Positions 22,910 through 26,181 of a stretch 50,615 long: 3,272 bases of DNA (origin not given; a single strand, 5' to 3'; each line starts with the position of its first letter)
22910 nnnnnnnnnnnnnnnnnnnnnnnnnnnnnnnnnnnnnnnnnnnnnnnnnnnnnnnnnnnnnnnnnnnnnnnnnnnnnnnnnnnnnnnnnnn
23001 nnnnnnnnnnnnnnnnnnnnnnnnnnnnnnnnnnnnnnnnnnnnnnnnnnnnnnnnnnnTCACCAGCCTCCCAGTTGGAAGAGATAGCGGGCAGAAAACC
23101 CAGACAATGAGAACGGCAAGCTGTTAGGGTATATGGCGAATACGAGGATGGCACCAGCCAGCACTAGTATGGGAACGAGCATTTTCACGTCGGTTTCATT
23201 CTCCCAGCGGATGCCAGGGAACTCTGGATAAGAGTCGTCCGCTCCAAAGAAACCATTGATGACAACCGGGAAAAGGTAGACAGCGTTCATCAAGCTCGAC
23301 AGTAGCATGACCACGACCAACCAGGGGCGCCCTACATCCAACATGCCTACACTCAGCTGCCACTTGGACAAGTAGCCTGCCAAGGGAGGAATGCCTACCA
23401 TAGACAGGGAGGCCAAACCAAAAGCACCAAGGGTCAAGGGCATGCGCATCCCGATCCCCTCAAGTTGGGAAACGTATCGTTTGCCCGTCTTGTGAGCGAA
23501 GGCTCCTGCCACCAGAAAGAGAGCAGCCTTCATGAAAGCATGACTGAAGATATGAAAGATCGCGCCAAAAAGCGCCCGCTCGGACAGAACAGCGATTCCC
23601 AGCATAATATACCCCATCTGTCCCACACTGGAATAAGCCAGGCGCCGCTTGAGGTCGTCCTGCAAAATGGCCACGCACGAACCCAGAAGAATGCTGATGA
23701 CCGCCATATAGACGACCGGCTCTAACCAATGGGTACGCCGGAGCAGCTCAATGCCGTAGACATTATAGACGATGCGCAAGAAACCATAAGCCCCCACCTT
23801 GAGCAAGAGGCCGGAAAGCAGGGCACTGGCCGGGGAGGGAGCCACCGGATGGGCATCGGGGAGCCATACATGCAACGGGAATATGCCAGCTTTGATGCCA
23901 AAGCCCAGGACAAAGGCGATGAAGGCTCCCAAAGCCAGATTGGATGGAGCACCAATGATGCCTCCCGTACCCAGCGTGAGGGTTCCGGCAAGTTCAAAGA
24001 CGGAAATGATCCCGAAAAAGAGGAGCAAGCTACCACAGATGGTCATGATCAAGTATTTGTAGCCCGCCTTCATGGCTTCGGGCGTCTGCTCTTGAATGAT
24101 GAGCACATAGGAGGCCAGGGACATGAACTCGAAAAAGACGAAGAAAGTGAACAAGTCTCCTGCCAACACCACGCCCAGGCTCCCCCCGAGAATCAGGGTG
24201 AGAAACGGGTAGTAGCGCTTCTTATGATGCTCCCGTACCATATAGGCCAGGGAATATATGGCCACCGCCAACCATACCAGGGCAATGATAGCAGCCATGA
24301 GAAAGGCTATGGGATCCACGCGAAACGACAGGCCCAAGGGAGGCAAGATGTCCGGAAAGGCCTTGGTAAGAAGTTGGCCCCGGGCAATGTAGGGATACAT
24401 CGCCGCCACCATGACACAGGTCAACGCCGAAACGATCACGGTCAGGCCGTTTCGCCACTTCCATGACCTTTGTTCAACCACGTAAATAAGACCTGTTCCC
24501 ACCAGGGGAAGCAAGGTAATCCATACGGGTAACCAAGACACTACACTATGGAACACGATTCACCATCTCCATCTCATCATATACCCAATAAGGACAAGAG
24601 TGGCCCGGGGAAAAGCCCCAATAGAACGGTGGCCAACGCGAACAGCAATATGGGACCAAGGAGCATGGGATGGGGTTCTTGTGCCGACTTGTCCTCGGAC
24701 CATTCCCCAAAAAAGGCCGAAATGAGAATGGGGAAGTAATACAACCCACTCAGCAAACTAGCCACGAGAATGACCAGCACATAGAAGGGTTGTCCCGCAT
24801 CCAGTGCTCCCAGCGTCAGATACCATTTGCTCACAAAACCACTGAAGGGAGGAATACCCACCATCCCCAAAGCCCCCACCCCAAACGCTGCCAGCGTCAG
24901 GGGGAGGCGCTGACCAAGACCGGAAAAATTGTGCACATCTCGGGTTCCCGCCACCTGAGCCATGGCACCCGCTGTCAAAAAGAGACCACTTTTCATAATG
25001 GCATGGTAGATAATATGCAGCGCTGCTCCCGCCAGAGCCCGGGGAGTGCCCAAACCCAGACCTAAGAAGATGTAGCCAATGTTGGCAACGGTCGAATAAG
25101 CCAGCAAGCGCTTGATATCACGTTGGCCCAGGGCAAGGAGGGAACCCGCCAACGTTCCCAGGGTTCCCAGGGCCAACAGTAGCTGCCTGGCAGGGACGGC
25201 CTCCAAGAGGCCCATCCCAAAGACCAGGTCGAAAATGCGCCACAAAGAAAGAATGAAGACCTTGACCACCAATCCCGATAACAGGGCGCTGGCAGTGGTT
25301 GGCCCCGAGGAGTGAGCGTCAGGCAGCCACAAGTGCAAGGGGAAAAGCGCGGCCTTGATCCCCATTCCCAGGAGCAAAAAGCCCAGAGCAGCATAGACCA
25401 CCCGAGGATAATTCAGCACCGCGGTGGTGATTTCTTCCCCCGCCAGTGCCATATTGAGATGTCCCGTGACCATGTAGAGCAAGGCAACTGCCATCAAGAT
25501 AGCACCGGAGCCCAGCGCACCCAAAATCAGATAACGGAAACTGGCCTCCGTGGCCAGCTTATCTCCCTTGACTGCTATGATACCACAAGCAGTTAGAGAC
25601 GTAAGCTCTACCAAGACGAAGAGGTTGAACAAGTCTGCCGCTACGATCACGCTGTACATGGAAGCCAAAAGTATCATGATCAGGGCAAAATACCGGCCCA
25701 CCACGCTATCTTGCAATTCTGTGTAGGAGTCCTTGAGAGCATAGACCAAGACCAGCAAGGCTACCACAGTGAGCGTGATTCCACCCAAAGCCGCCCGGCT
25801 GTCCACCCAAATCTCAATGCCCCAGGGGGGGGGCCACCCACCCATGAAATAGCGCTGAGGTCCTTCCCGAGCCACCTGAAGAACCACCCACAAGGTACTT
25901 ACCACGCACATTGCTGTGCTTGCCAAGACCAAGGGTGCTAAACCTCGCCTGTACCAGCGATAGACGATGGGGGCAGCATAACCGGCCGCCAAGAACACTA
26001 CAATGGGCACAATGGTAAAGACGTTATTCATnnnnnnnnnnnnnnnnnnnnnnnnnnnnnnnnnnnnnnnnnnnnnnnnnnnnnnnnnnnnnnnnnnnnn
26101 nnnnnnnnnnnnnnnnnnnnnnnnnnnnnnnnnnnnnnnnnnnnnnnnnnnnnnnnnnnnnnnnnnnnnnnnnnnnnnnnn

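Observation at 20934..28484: Ten-gene Mrp cluster arranged like the Mbh membrane arm, with three antiporter-like subunits and no catalytic module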

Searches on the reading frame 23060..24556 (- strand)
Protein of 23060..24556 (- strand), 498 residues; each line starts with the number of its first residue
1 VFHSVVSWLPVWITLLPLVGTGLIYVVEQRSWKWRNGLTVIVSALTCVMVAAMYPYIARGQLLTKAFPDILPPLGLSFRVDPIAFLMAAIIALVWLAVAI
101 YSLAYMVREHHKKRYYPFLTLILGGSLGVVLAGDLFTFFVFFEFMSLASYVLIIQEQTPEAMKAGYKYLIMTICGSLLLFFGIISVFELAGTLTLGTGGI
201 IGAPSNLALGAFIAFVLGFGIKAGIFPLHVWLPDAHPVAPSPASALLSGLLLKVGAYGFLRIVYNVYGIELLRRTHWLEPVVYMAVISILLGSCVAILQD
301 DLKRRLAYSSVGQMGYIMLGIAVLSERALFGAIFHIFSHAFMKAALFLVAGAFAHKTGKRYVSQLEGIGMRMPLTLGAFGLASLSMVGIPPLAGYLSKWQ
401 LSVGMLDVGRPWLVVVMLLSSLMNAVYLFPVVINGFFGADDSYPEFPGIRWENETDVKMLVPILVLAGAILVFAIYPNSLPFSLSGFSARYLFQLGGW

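Call 5: search_protein_families(library=pfam, proteins=[window:23060-24556:-], max_evalue=0.01)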
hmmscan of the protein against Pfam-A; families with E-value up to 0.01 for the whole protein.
window:23060-24556:- (498 aa): 3 families
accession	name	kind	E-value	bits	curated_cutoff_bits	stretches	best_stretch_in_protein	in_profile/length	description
PF00361.26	Proton_antipo_M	-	4.4e-69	233.4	21.5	1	132-423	1-293/294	NADH:quinone oxidoreductase/Mrp antiporter, TM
PF00662.26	Proton_antipo_N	-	5.2e-08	33.1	24.5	1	75-116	10-51/51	NADH-Ubiquinone oxidoreductase (complex I), chain 5 N-terminus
PF10125.14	NADHdeh_related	-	1.1e-05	25.4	27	1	113-229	67-182/218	NADH dehydrogenase I, subunit N related protein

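Call 6: search_protein_families(library=ncbifam, proteins=[window:23060-24556:-], max_evalue=0.01)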
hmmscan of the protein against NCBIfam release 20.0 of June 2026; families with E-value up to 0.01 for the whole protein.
window:23060-24556:- (498 aa): 76 families (the best 25 are shown)
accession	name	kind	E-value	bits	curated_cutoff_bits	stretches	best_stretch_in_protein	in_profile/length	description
NF005561.0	PRK07234.1-1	equivalog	1.5e-106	357.4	718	1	5-447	4-450/569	putative monovalent cation/H+ antiporter subunit D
NF006236.0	PRK08375.1-1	equivalog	1.6e-105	353.9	663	1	4-480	3-484/493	putative monovalent cation/H+ antiporter subunit D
NF006419.0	PRK08668.1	equivalog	1.5e-85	288.2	617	1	13-480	7-470/613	NADH dehydrogenase subunit M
NF006240.0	PRK08376.1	subfamily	2.1e-84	284.3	662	1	8-481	5-496/521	putative monovalent cation/H+ antiporter subunit D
NF005086.0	PRK06521.1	equivalog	1.3e-80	271.7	667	1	12-411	9-420/669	hydrogenase 4 subunit B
TIGR01972.1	NDH_I_M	subfamily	3.1e-78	263.6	263.8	1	12-480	3-471/486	NADH-quinone oxidoreductase subunit M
NF005140.0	PRK06589.1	equivalog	3.1e-76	257.2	470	1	15-475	18-476/489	putative monovalent cation/H+ antiporter subunit D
NF009306.0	PRK12663.1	equivalog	8.6e-76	255.7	542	1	7-480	3-470/498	Na+/H+ antiporter subunit D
NF006241.0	PRK08377.1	equivalog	6.1e-72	243.2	645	1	12-479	7-465/494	NADH dehydrogenase subunit N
NF009305.0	PRK12662.1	equivalog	5.1e-71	239.9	700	1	8-480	4-479/492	putative monovalent cation/H+ antiporter subunit D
NF005818.0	PRK07691.1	equivalog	1.5e-70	238.6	586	1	13-475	9-467/496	Na+/H+ antiporter subunit D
NF005097.0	PRK06525.1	equivalog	2.2e-69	234.4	430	1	13-436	8-435/480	hydrogenase 4 subunit D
NF006418.0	PRK08667.1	equivalog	1.4e-68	232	794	1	24-413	21-419/644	hydrogenase membrane subunit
NF009287.0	PRK12647.1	equivalog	3.3e-68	230.9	937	1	23-484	16-474/773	putative monovalent cation/H+ antiporter subunit A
NF009308.0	PRK12665.1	equivalog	1.2e-65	222.1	585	1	9-436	8-438/531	Na+/H+ antiporter subunit D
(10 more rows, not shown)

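Call 26: find_related_loci(query=window:23060-24556:-, collection=genome_contigs, flank=10000)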
Query window:23060-24556:- (498 aa) in genome_contigs; peptide patterns used: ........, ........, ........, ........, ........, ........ (x = any residue, [..] = any of these).
125 stretches matched a pattern; 86 encode a relative of the query (tblastn E <= 1e-3); the best 80 are kept; 80 distinct loci.
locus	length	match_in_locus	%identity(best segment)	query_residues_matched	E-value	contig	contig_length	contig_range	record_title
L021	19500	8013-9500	55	5-494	0e+0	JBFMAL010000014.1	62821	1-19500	MAG: Bacillota bacterium isolate MAG137 MAG137_14, whole genome shotgun sequence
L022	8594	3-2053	55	3-494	0e+0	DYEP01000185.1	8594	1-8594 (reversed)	MAG TPA_asm: Symbiobacterium sp. isolate Tomsk_54_12 Tomsk_k141_51450, whole genome shotgun sequence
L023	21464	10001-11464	55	7-496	9e-175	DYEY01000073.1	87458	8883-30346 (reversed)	MAG TPA_asm: Dethiobacter sp. isolate Tomsk_2_55_21 Tomsk_k141_81133, whole genome shotgun sequence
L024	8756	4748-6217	54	1-492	6e-173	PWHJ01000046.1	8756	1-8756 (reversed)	MAG: Bacteroidetes bacterium isolate T1Sed10_131 T1-Sed10-C9666, whole genome shotgun sequence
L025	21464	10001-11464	57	7-496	9e-173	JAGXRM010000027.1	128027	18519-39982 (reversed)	MAG: Clostridiales bacterium isolate CROMO_A_104 c_000000564108, whole genome shotgun sequence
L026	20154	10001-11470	55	5-496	6e-170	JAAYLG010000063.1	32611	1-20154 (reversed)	MAG: Bacillota bacterium isolate AS15tlH2ME_190 43551_AS15, whole genome shotgun sequence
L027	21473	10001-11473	56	7-496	2e-169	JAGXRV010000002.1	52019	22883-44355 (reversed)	MAG: Clostridium sp. isolate CROMO_A_128 c_000000000132, whole genome shotgun sequence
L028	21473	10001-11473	56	7-496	3e-169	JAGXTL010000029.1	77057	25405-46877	MAG: Dethiobacter sp. isolate CROMO_SB3 c_000000006786, whole genome shotgun sequence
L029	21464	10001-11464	55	7-496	7e-169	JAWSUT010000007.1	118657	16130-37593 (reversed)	MAG: Bacillota bacterium isolate B4G8H2-02 NODE_7_length_118657_cov_5.581945, whole genome shotgun sequence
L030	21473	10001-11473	56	7-496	7e-169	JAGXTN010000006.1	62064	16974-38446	MAG: Dethiobacter sp. isolate CROMO_SB6 c_000000021948, whole genome shotgun sequence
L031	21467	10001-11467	55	6-496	5e-168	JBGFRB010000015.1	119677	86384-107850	MAG: Bacillota bacterium isolate BA1A108.2019.Bin.1 NODE_140_length_119677_cov_27.338310, whole genome shotgun sequence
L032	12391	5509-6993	52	2-494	3e-167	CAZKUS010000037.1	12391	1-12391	MAG TPA_asm: uncultured Clostridia bacterium isolate SRP201947_co1_40 genome assembly, contig: NODE_2747_length_12391_co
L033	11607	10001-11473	52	3-497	2e-166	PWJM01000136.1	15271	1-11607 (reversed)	MAG: Syntrophomonadaceae bacterium isolate CSSed10_148R1 CS-Sed10-C8257, whole genome shotgun sequence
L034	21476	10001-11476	54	3-496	1e-165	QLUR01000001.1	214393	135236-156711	MAG: Bacillota bacterium isolate HKB214 DDT21_1, whole genome shotgun sequence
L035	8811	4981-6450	51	2-494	7e-165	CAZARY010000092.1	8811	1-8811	MAG TPA_asm: uncultured Clostridia bacterium isolate SRP201947_co1_65 genome assembly, contig: NODE_5734_length_8811_cov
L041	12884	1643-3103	52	11-496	1e-158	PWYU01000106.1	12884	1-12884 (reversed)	MAG: Syntrophomonadaceae bacterium isolate T3Sed10_148R1 T3-Sed10-C10795, whole genome shotgun sequence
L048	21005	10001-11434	53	17-489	3e-154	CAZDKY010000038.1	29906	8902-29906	MAG TPA_asm: uncultured Syntrophomonadaceae bacterium isolate SRP067234_co1_353 genome assembly, contig: k99_653402, who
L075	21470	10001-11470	55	6-498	8e-169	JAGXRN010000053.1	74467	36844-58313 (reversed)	MAG: Dethiobacter sp. isolate CROMO_A_105 c_000000706679, whole genome shotgun sequence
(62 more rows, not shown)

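Call 34: search_solved_structures(query=window:23060-24556:-, max_evalue=1e-10)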
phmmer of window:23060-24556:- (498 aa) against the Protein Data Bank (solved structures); distinct sequences matched with E-value up to 1e-10: 106 (the best 60 are shown).
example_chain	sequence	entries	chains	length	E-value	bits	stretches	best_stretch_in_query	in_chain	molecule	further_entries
6cfw_H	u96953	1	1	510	2.8e-68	234.6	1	7-490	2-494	Monovalent cation/H+ antiporter subunit D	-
7qru_D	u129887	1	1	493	1.3e-48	169.8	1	11-475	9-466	Na+/H+ antiporter subunit D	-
6u8y_H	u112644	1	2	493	2.3e-48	168.9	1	12-478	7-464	NADH dehydrogenase subunit N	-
6u8y_X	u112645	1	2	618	4e-45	158.3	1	9-440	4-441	NADH dehydrogenase subunit M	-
6z16_D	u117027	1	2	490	8.9e-45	157.1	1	16-443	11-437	Multisubunit Na+/H+ antiporter, D subunit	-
7d3u_D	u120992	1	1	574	4.7e-44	154.7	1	14-437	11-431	Monovalent Na+/H+ antiporter subunit D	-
7d3u_A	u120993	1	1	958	2.5e-39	139.1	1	64-429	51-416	Monovalent Na+/H+ antiporter subunit A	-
6z16_A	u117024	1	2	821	4.4e-39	138.3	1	61-484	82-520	Multisubunit Na+/H+ antiporter, A subunit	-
7qru_A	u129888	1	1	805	6.5e-39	137.8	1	12-484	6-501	Na+/H+ antiporter subunit A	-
8qby_M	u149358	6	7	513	7.4e-39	137.6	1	29-428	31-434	NADH dehydrogenase subunit M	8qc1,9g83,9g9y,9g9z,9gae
7wff_D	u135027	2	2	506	1.5e-37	133.3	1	97-439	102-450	NAD(P)H-quinone oxidoreductase chain 4, chloroplastic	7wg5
6hum_F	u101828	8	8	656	8.3e-37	130.8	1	18-440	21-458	NADH dehydrogenase subunit 5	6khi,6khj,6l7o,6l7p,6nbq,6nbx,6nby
6tjv_D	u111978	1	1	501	1.2e-36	130.3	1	3-468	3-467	NADH dehydrogenase subunit 4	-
8e9g_L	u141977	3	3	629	2.1e-36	129.5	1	5-440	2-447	NADH-quinone oxidoreductase, L subunit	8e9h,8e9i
9grx_D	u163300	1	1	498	7e-36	127.8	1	8-425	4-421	NAD(P)H-quinone oxidoreductase chain 4, chloroplastic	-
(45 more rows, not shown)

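Call 37: search_protein_families(library=pfam, proteins=[L048:13742-14824:+, L027:13856-14986:+, L021:11863-13296:+, L041:5243-7288:+, L023:13626-14660:+, L075:13835-14860:+], max_evalue=0.001)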
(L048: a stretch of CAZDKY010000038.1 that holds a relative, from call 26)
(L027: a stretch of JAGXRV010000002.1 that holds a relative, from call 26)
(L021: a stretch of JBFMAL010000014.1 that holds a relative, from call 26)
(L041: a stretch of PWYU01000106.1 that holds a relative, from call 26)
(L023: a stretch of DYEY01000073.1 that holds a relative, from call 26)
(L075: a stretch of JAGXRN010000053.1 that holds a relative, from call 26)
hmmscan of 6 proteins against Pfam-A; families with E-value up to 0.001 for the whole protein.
L048:13742-14824:+ (360 aa): 1 family
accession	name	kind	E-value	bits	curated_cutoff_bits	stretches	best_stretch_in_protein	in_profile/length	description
PF02424.20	ApbE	-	4e-87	292.6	25.6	1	60-339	1-266/266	ApbE family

L027:13856-14986:+ (376 aa): 1 family
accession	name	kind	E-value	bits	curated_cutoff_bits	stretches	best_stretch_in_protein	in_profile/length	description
PF02424.20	ApbE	-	1.2e-92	310.6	25.6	1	77-356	1-266/266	ApbE family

L021:11863-13296:+ (477 aa): 11 families
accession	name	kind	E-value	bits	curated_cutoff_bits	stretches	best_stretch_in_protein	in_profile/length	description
PF00890.30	FAD_binding_2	-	5.3e-63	214.1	20.4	1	45-450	1-405/414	FAD binding domain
PF03486.20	HI0933_like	-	3.2e-20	73.1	50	1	45-445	2-220/244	HI0933-like protein Rossmann domain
PF12831.13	FAD_oxidored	-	4.3e-16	59.7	27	1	45-227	1-145/416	FAD dependent oxidoreductase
PF01266.30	DAO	-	2.5e-15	57.3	27.9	1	45-231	1-207/353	FAD dependent oxidoreductase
PF07992.20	Pyr_redox_2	-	2.5e-12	47.3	26.1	2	45-83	2-42/291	Pyridine nucleotide-disulphide oxidoreductase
PF01494.25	FAD_binding_3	-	7.9e-07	29.1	22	1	43-85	1-42/349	FAD binding domain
PF01946.23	Thi4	-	8.1e-07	29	26.2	1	39-86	13-61/235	Thi4 family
PF13738.12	Pyr_redox_3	-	1.8e-06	27.9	30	0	47-76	1-31/305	Pyridine nucleotide-disulphide oxidoreductase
PF13450.12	NAD_binding_8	-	2.3e-06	28.2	21.9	1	48-82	1-35/68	NAD(P)-binding Rossmann-like domain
PF00070.33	Pyr_redox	-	3.2e-05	24.8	22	0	164-207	36-79/82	Pyridine nucleotide-disulphide oxidoreductase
PF01134.28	GIDA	-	0.0001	21.9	22.1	0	45-76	1-33/391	Glucose inhibited division protein A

L041:5243-7288:+ (681 aa): 1 family
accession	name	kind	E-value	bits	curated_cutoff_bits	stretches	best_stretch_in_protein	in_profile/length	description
PF00361.26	Proton_antipo_M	-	2.8e-37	129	21.5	1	133-407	1-286/294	NADH:quinone oxidoreductase/Mrp antiporter, TM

L023:13626-14660:+ (344 aa): 1 family
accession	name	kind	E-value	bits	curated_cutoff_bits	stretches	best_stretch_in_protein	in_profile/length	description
PF02424.20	ApbE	-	3.7e-95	318.9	25.6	1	44-323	1-266/266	ApbE family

L075:13835-14860:+ (341 aa): 1 family
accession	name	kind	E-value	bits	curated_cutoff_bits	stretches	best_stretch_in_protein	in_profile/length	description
PF02424.20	ApbE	-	3.3e-90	302.6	25.6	1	41-320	1-266/266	ApbE family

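Call 66: search_protein_families(library=pfam, proteins=[L048:507-1832:+, L048:1854-2828:+, L048:2821-3651:+, L048:3667-4293:+, L048:4348-4929:+, L048:4963-5844:+], max_evalue=0.00001)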
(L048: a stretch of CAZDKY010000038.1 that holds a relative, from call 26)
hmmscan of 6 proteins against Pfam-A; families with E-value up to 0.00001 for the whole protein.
L048:507-1832:+ (441 aa): 6 families
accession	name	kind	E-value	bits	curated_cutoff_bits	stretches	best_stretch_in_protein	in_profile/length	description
PF01512.22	Complex1_51K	-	1.3e-53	181.3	31.2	1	131-276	1-149/150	Nuo51 FMN-binding domain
PF13375.12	RnfC_N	-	2.8e-34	117.6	25.6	1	6-105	3-100/101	RnfC Barrel sandwich hybrid domain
PF10531.15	SLBB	-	3.4e-11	43.2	27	1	289-337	1-54/55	SLBB domain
PF12838.12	Fer4_7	-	8.9e-08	32.9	27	1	369-422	2-52/52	4Fe-4S dicluster domain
PF13237.11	Fer4_10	-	2.6e-07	30.9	25.5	1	365-419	5-53/53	4Fe-4S dicluster domain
PF13183.11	Fer4_8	-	1.1e-06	29.6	27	1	366-422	2-68/68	4Fe-4S dicluster domain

L048:1854-2828:+ (324 aa): 1 family
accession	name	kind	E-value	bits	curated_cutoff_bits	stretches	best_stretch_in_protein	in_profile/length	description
PF03116.20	NQR2_RnfD_RnfE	-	1.6e-110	369.6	27.7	1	9-318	1-296/296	NQR2, RnfD, RnfE family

L048:2821-3651:+ (276 aa): 1 family
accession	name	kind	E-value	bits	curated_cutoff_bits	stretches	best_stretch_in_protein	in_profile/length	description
PF04205.19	FMN_bind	-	1.1e-29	103.3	22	2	86-164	1-74/77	FMN-binding domain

L048:3667-4293:+ (208 aa): 1 family
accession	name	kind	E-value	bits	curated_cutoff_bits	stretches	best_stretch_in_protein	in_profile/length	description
PF02508.19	Rnf-Nqr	-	1.3e-64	217.8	23.8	1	11-196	5-174/174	Rnf-Nqr subunit, membrane protein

L048:4348-4929:+ (193 aa): 1 family
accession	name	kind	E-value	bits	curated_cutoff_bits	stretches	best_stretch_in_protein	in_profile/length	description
PF02508.19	Rnf-Nqr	-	2.8e-57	194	23.8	1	5-190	2-173/174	Rnf-Nqr subunit, membrane protein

L048:4963-5844:+ (293 aa): 10 families
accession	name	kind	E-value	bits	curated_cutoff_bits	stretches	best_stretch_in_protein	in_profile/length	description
PF00037.32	Fer4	-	3.6e-18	65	21.1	1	170-193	1-24/24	4Fe-4S binding domain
PF12838.12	Fer4_7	-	2e-13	51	27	2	147-191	2-52/52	4Fe-4S dicluster domain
PF04060.18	FeS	-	2.6e-13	49.9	23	1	50-82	1-33/33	Putative Fe-S cluster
PF13187.11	Fer4_9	-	2.3e-12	47.2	27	1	223-265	2-50/52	4Fe-4S dicluster domain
PF12837.12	Fer4_6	-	2.8e-12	46.4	25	1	170-192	2-24/24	4Fe-4S binding domain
PF13237.11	Fer4_10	-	4.7e-11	42.9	25.5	1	222-262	8-52/53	4Fe-4S dicluster domain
PF14697.11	Fer4_21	-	3.4e-10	40.4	35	1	147-194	8-59/59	4Fe-4S dicluster domain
PF12797.12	Fer4_2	-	1.5e-07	31.3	24.5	1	170-188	3-21/22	4Fe-4S binding domain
PF25160.1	LdpA_Fe-S-bd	-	2.9e-07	30.6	27.6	0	153-194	9-45/49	LdpA Fe-S cluster-binding domain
PF13484.11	Fer4_16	-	5.9e-06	27.4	30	0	223-241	2-20/66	4Fe-4S double cluster binding domain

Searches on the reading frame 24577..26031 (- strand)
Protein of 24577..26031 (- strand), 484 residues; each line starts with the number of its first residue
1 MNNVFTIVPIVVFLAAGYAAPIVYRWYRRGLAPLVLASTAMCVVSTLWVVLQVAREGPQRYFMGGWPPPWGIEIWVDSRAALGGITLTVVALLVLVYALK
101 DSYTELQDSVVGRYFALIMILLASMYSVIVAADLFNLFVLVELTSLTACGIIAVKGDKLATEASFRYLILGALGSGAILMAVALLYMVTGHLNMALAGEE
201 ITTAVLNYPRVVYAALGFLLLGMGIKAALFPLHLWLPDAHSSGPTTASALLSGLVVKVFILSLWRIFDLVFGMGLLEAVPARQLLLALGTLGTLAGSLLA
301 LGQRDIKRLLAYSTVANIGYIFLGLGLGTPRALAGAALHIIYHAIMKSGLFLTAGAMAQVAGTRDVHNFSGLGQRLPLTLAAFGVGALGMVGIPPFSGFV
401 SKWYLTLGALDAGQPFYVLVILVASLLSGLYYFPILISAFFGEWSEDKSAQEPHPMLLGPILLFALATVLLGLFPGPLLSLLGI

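Call 5: search_protein_families(library=pfam, proteins=[window:24577-26031:-], max_evalue=0.01)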
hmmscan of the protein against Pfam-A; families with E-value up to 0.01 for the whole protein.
window:24577-26031:- (484 aa): 2 families
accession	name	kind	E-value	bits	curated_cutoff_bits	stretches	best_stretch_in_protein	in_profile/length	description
PF00361.26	Proton_antipo_M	-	9e-62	209.4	21.5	1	131-428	1-294/294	NADH:quinone oxidoreductase/Mrp antiporter, TM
PF10125.14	NADHdeh_related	-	0.0004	20.3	27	0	108-196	66-153/218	NADH dehydrogenase I, subunit N related protein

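Call 6: search_protein_families(library=ncbifam, proteins=[window:24577-26031:-], max_evalue=0.01)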
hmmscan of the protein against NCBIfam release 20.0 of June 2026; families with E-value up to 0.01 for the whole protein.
window:24577-26031:- (484 aa): 76 families (the best 25 are shown)
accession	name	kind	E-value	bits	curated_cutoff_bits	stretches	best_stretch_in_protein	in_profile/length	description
NF009305.0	PRK12662.1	equivalog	2e-86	290.7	700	1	38-480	36-481/492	putative monovalent cation/H+ antiporter subunit D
NF006241.0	PRK08377.1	equivalog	1.2e-85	288.4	645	1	10-481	9-469/494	NADH dehydrogenase subunit N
NF009306.0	PRK12663.1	equivalog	1.6e-78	264.7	542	1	3-481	3-473/498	Na+/H+ antiporter subunit D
NF005818.0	PRK07691.1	equivalog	1.9e-77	261.3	586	1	33-478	32-472/496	Na+/H+ antiporter subunit D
NF006240.0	PRK08376.1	subfamily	2.5e-77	261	662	1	10-476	11-493/521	putative monovalent cation/H+ antiporter subunit D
NF006419.0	PRK08668.1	equivalog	4.8e-75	253.5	617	1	87-481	75-473/613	NADH dehydrogenase subunit M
NF006236.0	PRK08375.1-1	equivalog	5e-68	230.2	663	1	10-481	10-487/493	putative monovalent cation/H+ antiporter subunit D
TIGR01770.1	NDH_I_N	subfamily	7.2e-68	229.7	332.6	1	6-478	3-471/472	NADH-quinone oxidoreductase subunit NuoN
NF005561.0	PRK07234.1-1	equivalog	6.3e-65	220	718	1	91-451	90-448/569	putative monovalent cation/H+ antiporter subunit D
NF009308.0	PRK12665.1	equivalog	4.9e-64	216.8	585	1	5-449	8-447/531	Na+/H+ antiporter subunit D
NF005086.0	PRK06521.1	equivalog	5.2e-62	210.3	667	1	6-481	8-498/669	hydrogenase 4 subunit B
NF006238.0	PRK08375.1-4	equivalog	9.3e-62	209.5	626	1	7-443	7-432/531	putative monovalent cation/H+ antiporter subunit D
TIGR00944.1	2a6301s04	subfamily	2.2e-61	208.5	692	1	34-473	30-460/463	multicomponent K+/H+ antiporter, MrpD/PhaD subunit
NF005140.0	PRK06589.1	equivalog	4.6e-58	197.2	470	1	69-474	74-476/489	putative monovalent cation/H+ antiporter subunit D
TIGR01972.1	NDH_I_M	subfamily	2.4e-57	194.7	263.8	1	7-481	6-474/486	NADH-quinone oxidoreductase subunit M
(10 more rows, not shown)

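Call 33: search_solved_structures(query=window:24577-26031:-, max_evalue=1e-10)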
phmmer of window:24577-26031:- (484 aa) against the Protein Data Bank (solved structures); distinct sequences matched with E-value up to 1e-10: 94 (the best 60 are shown).
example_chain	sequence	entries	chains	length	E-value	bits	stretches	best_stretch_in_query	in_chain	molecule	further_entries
6u8y_H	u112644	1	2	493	3.4e-65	224.3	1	10-481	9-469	NADH dehydrogenase subunit N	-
6cfw_H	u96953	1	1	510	4.5e-57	197.5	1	10-477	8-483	Monovalent cation/H+ antiporter subunit D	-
6z16_D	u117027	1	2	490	4.1e-54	187.8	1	9-472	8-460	Multisubunit Na+/H+ antiporter, D subunit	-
7qru_D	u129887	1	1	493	3.4e-51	178.2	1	2-479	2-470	Na+/H+ antiporter subunit D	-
6u8y_X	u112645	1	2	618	4.8e-40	141.4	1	114-478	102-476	NADH dehydrogenase subunit M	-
7d3u_D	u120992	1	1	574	2.7e-38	135.6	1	56-449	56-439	Monovalent Na+/H+ antiporter subunit D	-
8e73_2M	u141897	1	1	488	1e-36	130.4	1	113-481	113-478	Nad2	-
7ar7_N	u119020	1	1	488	1.2e-36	130.2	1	114-481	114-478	NADH-ubiquinone oxidoreductase chain 2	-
7a23_I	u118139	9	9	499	1.2e-36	130.2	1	114-481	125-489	Nad2m | NADH-ubiquinone oxidoreductase chain 2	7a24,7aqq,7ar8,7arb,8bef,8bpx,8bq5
6hum_F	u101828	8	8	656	1.3e-36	130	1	75-447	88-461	NADH dehydrogenase subunit 5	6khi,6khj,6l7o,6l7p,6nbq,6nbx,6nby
7qru_A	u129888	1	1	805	7.3e-35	124.3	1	18-478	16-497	Na+/H+ antiporter subunit A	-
6x89_2M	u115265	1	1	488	7.7e-35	124.2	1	113-480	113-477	NU2M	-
7p61_M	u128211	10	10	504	3.8e-34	122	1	62-480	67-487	NADH dehydrogenase I subunit M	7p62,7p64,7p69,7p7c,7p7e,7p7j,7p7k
3rko_M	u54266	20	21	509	3.9e-34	121.9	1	62-480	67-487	NADH-QUINONE OXIDOREDUCTASE SUBUNIT M | NADH dehydrogenase I subunit M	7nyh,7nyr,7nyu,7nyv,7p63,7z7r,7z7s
8e9g_N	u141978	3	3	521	4e-34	121.9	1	113-481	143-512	NADH-quinone oxidoreductase subunit N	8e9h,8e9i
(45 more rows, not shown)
